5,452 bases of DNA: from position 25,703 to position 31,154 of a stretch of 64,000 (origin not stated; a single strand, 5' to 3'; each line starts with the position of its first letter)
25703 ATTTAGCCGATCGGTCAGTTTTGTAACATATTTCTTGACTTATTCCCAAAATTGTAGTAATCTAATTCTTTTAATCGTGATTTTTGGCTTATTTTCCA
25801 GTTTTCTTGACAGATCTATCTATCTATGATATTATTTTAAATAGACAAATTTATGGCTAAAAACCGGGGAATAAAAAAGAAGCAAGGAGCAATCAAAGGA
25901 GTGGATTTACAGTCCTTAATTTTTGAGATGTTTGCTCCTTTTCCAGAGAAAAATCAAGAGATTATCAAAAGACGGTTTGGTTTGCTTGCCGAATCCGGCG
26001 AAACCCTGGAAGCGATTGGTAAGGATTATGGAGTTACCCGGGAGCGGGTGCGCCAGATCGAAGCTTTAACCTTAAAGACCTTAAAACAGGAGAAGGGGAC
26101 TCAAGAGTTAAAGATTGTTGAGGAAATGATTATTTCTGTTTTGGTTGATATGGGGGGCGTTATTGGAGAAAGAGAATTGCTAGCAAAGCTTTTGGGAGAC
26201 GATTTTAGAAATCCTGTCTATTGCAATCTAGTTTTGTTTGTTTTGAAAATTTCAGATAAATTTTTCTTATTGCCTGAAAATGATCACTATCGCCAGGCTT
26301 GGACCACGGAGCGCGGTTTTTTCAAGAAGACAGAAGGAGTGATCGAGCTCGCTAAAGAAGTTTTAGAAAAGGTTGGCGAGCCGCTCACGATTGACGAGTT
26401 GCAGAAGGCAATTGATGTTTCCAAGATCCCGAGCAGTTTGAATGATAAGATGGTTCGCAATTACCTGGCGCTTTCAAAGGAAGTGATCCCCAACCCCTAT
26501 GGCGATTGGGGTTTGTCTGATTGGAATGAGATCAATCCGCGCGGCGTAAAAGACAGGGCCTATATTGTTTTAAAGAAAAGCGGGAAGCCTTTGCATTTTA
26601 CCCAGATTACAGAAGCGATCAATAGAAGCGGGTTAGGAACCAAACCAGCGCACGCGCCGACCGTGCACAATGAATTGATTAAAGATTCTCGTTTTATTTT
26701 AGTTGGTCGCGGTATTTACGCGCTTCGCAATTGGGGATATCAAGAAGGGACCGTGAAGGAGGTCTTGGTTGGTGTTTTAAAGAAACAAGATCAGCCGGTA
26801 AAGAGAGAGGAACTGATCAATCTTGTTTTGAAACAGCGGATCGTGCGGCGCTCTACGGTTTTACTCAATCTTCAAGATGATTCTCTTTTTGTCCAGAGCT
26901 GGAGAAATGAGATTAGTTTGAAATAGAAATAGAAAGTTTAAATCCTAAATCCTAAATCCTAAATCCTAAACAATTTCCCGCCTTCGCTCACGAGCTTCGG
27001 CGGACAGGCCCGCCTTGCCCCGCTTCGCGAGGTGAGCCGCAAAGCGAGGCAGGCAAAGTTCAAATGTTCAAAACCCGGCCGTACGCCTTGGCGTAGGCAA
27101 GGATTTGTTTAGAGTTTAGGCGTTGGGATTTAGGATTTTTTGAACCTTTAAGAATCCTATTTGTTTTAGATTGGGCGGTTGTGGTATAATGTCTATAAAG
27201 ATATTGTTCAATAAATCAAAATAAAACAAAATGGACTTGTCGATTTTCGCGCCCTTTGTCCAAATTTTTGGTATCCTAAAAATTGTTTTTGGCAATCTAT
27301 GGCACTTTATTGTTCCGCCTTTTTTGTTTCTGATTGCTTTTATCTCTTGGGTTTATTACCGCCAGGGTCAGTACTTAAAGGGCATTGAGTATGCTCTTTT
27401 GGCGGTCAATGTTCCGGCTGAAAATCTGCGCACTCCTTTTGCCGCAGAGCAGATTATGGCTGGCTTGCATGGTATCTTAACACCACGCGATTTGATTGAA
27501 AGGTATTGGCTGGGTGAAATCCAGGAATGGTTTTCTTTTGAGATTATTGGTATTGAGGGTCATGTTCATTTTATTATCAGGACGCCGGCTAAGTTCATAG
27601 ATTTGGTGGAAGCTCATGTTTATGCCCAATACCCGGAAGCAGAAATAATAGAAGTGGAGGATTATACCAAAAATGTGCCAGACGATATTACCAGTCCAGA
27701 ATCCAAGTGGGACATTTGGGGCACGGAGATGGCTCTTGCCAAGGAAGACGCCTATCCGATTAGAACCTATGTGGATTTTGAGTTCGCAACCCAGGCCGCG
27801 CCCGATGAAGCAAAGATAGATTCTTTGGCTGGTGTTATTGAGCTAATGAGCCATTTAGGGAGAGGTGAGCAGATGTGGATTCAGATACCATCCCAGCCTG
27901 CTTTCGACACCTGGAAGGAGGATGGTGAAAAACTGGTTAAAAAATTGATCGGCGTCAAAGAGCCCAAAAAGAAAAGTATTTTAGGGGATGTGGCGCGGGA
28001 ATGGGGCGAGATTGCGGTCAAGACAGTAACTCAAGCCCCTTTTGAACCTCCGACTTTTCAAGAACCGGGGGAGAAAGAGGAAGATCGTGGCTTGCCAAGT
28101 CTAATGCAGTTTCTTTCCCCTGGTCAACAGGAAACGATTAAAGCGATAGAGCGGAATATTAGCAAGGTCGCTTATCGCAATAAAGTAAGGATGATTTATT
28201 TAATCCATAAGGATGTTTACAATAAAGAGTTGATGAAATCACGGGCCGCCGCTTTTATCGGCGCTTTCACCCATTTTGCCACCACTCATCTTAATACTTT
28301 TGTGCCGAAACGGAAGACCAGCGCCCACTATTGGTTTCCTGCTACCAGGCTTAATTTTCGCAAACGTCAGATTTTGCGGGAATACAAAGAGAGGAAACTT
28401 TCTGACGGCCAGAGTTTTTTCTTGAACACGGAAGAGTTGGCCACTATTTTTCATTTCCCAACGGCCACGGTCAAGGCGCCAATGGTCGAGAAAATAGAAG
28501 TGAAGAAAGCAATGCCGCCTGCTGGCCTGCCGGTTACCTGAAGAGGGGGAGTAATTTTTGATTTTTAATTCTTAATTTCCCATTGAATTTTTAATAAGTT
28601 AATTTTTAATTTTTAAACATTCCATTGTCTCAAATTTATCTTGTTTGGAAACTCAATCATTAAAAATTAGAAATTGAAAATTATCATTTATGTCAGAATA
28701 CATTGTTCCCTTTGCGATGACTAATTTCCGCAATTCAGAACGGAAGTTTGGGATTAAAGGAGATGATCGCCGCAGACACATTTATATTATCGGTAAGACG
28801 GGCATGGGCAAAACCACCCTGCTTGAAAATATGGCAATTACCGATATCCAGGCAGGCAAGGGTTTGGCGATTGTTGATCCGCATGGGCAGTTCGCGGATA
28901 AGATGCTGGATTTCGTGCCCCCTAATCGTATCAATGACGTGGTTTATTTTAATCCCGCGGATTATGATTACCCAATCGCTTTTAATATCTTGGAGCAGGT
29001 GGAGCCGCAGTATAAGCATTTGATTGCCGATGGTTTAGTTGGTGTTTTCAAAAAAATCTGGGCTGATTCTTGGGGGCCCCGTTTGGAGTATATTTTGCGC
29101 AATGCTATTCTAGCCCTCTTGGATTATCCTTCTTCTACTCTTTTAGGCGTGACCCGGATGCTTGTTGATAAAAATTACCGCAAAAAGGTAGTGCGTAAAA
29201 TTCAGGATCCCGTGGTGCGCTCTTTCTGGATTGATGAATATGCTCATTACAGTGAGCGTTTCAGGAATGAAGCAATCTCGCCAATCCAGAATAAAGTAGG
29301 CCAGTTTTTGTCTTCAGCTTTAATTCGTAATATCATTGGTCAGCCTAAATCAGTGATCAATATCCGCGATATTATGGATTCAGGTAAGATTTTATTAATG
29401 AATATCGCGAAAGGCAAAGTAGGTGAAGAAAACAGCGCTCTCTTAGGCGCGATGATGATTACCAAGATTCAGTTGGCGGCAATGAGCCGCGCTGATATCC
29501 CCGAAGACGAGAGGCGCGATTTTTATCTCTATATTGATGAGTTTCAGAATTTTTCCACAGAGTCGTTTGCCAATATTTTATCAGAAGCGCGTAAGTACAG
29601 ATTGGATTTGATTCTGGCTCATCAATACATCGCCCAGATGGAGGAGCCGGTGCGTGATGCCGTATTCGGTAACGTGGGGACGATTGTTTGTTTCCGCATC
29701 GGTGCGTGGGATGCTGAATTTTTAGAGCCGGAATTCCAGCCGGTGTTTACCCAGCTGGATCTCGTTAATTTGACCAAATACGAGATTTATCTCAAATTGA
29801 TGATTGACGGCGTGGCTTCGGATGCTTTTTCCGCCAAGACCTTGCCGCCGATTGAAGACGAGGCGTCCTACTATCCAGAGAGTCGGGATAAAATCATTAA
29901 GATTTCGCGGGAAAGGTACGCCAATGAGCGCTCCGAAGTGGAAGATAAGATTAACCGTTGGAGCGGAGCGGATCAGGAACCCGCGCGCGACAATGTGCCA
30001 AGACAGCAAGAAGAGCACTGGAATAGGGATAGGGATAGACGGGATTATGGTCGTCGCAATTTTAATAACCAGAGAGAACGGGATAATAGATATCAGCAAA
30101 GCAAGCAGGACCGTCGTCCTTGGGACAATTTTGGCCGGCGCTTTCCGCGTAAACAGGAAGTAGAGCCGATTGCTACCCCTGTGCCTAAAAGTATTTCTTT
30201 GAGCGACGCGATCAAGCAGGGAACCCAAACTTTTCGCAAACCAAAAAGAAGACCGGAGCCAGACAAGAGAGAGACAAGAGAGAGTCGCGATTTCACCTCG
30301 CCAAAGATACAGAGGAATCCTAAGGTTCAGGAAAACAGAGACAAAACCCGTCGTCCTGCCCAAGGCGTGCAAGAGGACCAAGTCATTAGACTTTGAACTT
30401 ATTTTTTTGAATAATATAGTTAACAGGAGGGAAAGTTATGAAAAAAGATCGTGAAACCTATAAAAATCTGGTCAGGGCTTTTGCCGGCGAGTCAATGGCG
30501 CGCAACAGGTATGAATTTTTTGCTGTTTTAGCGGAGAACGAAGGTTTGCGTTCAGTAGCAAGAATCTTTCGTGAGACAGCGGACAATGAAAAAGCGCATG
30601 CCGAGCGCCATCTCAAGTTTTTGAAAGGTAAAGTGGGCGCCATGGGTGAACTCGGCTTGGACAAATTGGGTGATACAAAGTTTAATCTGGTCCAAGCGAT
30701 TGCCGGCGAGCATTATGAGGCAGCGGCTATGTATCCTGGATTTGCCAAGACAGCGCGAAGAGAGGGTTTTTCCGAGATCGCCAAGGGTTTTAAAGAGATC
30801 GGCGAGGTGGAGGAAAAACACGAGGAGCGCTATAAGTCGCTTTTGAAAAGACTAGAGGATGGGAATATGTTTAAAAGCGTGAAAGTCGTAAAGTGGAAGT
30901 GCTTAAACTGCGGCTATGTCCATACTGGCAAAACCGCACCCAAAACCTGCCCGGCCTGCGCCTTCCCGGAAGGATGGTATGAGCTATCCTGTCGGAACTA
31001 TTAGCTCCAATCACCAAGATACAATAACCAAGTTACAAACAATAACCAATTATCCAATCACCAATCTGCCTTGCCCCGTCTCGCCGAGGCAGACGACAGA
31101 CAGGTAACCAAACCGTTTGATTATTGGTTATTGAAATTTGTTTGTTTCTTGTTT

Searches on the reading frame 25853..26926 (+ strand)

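Call 29: search_protein_families(library=pfam, proteins=[window:25853-26926:+], max_evalue=0.00001)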
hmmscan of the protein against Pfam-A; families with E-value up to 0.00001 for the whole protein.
window:25853-26926:+ (357 aa): 2 families
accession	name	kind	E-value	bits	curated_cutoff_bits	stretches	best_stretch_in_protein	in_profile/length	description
PF05066.19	HARE-HTH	-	4.9e-17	62.5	25.9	1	232-294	3-71/71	HB1, ASXL, restriction endonuclease HTH domain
PF04545.22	Sigma70_r4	-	7.7e-11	41.8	24.1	1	31-78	6-49/50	Sigma-70, region 4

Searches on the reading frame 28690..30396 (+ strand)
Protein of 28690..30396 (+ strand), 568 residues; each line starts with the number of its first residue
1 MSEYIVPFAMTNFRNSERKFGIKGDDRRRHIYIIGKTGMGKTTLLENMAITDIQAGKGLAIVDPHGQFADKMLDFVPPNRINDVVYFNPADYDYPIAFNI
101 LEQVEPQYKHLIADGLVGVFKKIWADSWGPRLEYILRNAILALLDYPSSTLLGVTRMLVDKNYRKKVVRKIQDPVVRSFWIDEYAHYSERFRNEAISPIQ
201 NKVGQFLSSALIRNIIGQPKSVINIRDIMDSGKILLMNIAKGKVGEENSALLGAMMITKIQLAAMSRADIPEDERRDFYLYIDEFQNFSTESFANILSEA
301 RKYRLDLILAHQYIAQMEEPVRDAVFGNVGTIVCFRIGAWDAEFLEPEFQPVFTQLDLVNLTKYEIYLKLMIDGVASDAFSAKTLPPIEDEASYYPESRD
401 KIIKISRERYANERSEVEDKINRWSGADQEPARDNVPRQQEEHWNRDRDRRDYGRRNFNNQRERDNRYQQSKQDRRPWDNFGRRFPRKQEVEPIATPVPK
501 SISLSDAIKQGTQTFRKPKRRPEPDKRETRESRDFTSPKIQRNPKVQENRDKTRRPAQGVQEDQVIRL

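Call 3: search_protein_families(library=pfam, proteins=[window:28690-30396:+], max_evalue=0.01)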
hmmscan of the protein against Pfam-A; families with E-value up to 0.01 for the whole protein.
window:28690-30396:+ (568 aa): 5 families
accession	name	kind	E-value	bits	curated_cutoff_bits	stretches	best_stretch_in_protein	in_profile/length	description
PF10412.15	TrwB_AAD_bind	-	7.3e-13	48.6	20.5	1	26-319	13-288/387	Type IV secretion-system coupling protein DNA-binding domain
PF01935.23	DUF87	-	2e-06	28.5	23.2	1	28-241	23-203/220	Helicase HerA, central domain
PF13401.12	AAA_22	-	1.4e-05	25.8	27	0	27-51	4-28/130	AAA domain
PF12696.13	TraG-D_C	-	2.4e-05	24.7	22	1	278-336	2-65/126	TraM recognition site of TraD and TraG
PF25199.1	nSTAND_NTPase5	-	0.0012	19.2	34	0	23-101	36-116/145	Novel STAND NTPase 5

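Call 78: search_protein_families(library=padloc, proteins=[window:28690-30393:+], max_evalue=0.001)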
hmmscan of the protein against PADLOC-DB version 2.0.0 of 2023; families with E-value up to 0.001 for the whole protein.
window:28690-30393:+ (568 aa): 4 families
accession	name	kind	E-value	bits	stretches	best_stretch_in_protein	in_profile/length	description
PDLC04140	mad8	-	4.3e-14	50.7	1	27-367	26-285/314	mads_8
PDLC04103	HerA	-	4.6e-06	23.3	0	283-337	459-509/579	-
PDLC01055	HerA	-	0.00016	18.6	1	25-74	154-205/532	Type III coevolved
PDLC04105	HerA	-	0.00083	16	0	28-80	166-219/576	-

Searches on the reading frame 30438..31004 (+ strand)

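Call 29: search_protein_families(library=pfam, proteins=[window:30438-31004:+], max_evalue=0.00001)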
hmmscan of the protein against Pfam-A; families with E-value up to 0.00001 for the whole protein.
window:30438-31004:+ (188 aa): 3 families
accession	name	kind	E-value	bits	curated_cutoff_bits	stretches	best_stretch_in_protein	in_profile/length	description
PF02915.23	Rubrerythrin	-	7e-27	94.9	22.8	1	9-136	1-137/137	Rubrerythrin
PF21349.2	RUBY_RBDX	-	1.3e-10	41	26.5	1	153-178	1-26/30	Rubrerythrin, rubredoxin-like domain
PF00210.30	Ferritin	-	4.9e-06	27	24.5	1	9-140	2-140/142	Ferritin-like domain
